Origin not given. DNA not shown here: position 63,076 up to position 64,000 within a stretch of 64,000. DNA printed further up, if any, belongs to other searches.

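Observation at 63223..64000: Edge of a defence locus: type IIG restriction / BREX-PglX-like methyltransferase running off the window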

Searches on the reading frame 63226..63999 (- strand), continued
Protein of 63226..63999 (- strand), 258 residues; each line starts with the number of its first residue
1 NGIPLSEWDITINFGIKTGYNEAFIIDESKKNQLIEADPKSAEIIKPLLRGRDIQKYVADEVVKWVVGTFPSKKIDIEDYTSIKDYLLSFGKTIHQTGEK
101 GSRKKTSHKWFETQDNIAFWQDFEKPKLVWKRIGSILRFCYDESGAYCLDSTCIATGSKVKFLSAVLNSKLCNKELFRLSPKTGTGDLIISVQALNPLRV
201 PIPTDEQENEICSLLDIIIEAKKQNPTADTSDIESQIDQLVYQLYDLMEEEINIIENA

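Call 29: search_protein_families(library=ncbifam, proteins=[L009:3881-7390:+, L009:7397-10843:+], max_evalue=0.001)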
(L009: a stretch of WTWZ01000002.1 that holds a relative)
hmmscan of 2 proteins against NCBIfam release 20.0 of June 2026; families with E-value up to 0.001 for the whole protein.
L009:3881-7390:+ (1170 aa): 13 families
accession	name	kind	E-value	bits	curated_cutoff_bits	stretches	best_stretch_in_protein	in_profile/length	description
NF038317.1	DISARM_DrmD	equivalog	2.8e-44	151.7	610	2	624-922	385-670/1021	DISARM system SNF2-like helicase DrmD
NF042964.1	phospholipD_antiphage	equivalog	2.9e-34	118.5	1100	2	712-912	637-837/895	phospholipase D-like domain-containing anti-phage protein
NF041062.1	DpdE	equivalog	1.1e-26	93.1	500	2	668-911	486-690/1048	protein DpdE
NF038318.1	DISARM_DrmD_b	equivalog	2.5e-19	69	950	2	737-871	383-539/868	DISARM system SNF2-like helicase DrmD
NF010337.0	PRK13766.1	equivalog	8.5e-12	44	610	1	739-862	348-468/781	Hef nuclease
NF003426.0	PRK04914.1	equivalog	5.7e-11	41.4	576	1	721-928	456-652/959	RNA polymerase-associated protein RapA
TIGR04095.1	dnd_restrict_1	equivalog_domain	3.7e-08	32.8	600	1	261-337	4-82/451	DNA phosphorothioation system restriction enzyme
NF008394.0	PRK11192.1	equivalog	1.2e-05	24.4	507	1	740-864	231-343/441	ATP-dependent RNA helicase SrmB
NF058637.1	helic_SCO1167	equivalog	2.2e-05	22.7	1200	0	243-332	450-541/932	SCO1167/SCO6262 family helicase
NF002340.1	PRK01297.1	equivalog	6.9e-05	21.8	564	1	717-865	211-346/372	ATP-dependent RNA helicase RhlB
NF053711.1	RNA_heli_RhlE1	exception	0.00018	20.4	750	1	738-881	226-357/434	RNA helicase RhlE1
NF053631.1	RNA_helic_CshA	equivalog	0.00019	20.4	646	1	732-891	213-356/434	degradosome RNA helicase CshA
NF008744.0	PRK11776.1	equivalog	0.00057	18.6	524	0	717-864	205-338/460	ATP-dependent RNA helicase DbpA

L009:7397-10843:+ (1149 aa): 5 families
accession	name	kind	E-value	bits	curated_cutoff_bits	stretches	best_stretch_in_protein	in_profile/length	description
NF033452.1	BREX_1_MTaseX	exception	2.1e-27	95.4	500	1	394-819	253-621/1210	BREX-1 system adenine-specific DNA-methyltransferase PglX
NF033455.1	BREX_6_MTaseX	exception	1.3e-17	62.7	900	2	707-807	554-650/1319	BREX-6 system adenine-specific DNA-methyltransferase PglX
NF033451.1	BREX_2_MTaseX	equivalog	2.8e-17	61.8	400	1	496-583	221-306/1185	BREX-2 system adenine-specific DNA-methyltransferase PglX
TIGR02987.1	met_A_Alw26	exception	6.7e-12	44.9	353.5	0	1034-1131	415-503/523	Alw26I/Eco31I/Esp3I family type II restriction adenine-specific DNA-methyltransferase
NF033454.1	BREX_5_MTaseX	exception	6.2e-06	24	900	1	498-815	301-608/1404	BREX-5 system adenine-specific DNA-methyltransferase PglX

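Call 30: search_protein_families(library=pfam, proteins=[L009:3881-7390:+, L009:7397-10843:+, L017:9890-10693:+, L027:10073-10855:+], max_evalue=0.001)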
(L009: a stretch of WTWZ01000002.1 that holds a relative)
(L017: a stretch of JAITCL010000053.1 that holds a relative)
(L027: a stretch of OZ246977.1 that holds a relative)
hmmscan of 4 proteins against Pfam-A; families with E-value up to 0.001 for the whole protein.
L009:3881-7390:+ (1170 aa): 6 families
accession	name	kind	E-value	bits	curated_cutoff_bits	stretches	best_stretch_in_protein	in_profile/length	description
PF00176.29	SNF2-rel_dom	-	2.6e-15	56.7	24.9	2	350-494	115-234/290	SNF2-related domain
PF00271.37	Helicase_C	-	3.7e-14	53.4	23.5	1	742-863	1-110/110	Helicase conserved C-terminal domain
PF13091.12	PLDc_2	-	8.7e-11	42.2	27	1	31-185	10-127/132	PLD-like domain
PF04851.21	ResIII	-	1.2e-10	42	22.5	1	262-403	3-163/164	Type III restriction enzyme, res subunit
PF09565.16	RE_NgoFVII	-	1.7e-06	27.9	23.8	1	107-164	65-122/162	NgoFVII restriction endonuclease N-terminal PLD domain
PF00270.35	DEAD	-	0.00015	22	26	0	353-406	112-163/167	DEAD/DEAH box helicase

L009:7397-10843:+ (1149 aa): 6 families
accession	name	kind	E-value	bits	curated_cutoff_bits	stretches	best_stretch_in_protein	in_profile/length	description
PF07669.17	Eco57I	-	8.3e-35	120.8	25.3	1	545-793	2-162/171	Eco57I restriction-modification methylase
PF02384.22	N6_Mtase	-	5.5e-14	52.6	20.4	1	691-816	111-234/311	N-6 DNA Methylase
PF12950.13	TaqI_C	-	2.6e-09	37.8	26.5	1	914-1056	2-98/118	TaqI-like C-terminal specificity domain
PF20473.4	MmeI_Mtase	-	2.6e-09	37.1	27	1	493-573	14-93/259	MmeI, DNA-methyltransferase domain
PF20465.4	MmeI_hel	-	7.4e-05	23.9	27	0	240-317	6-75/75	MmeI, helicase spacer domain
PF01170.24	UPF0020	-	0.00033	20.9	22.3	0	501-563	31-96/197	RMKL-like, methyltransferase domain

L017:9890-10693:+ (268 aa): 1 family
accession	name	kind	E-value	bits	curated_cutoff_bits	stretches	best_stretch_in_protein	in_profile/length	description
PF12950.13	TaqI_C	-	7.1e-20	71.9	26.5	1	82-239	1-118/118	TaqI-like C-terminal specificity domain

L027:10073-10855:+ (261 aa): 1 family
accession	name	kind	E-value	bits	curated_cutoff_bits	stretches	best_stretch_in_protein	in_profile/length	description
PF12950.13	TaqI_C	-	1.2e-09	38.9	26.5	1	47-146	29-118/118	TaqI-like C-terminal specificity domain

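Call 52: search_solved_structures(query=window:63226-63999:-, max_evalue=1, show_alignments=1)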
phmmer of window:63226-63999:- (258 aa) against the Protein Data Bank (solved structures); distinct sequences matched with E-value up to 1: 2.
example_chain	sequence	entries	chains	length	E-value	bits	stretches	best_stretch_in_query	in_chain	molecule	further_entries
7qw5_A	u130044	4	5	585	1.3e-05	28.3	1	13-247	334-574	Modification methylase BseCI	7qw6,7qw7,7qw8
2df4_C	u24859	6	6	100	0.95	12.3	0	196-240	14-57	Aspartyl/glutamyl-tRNA(Asn/Gln) amidotransferase subunit C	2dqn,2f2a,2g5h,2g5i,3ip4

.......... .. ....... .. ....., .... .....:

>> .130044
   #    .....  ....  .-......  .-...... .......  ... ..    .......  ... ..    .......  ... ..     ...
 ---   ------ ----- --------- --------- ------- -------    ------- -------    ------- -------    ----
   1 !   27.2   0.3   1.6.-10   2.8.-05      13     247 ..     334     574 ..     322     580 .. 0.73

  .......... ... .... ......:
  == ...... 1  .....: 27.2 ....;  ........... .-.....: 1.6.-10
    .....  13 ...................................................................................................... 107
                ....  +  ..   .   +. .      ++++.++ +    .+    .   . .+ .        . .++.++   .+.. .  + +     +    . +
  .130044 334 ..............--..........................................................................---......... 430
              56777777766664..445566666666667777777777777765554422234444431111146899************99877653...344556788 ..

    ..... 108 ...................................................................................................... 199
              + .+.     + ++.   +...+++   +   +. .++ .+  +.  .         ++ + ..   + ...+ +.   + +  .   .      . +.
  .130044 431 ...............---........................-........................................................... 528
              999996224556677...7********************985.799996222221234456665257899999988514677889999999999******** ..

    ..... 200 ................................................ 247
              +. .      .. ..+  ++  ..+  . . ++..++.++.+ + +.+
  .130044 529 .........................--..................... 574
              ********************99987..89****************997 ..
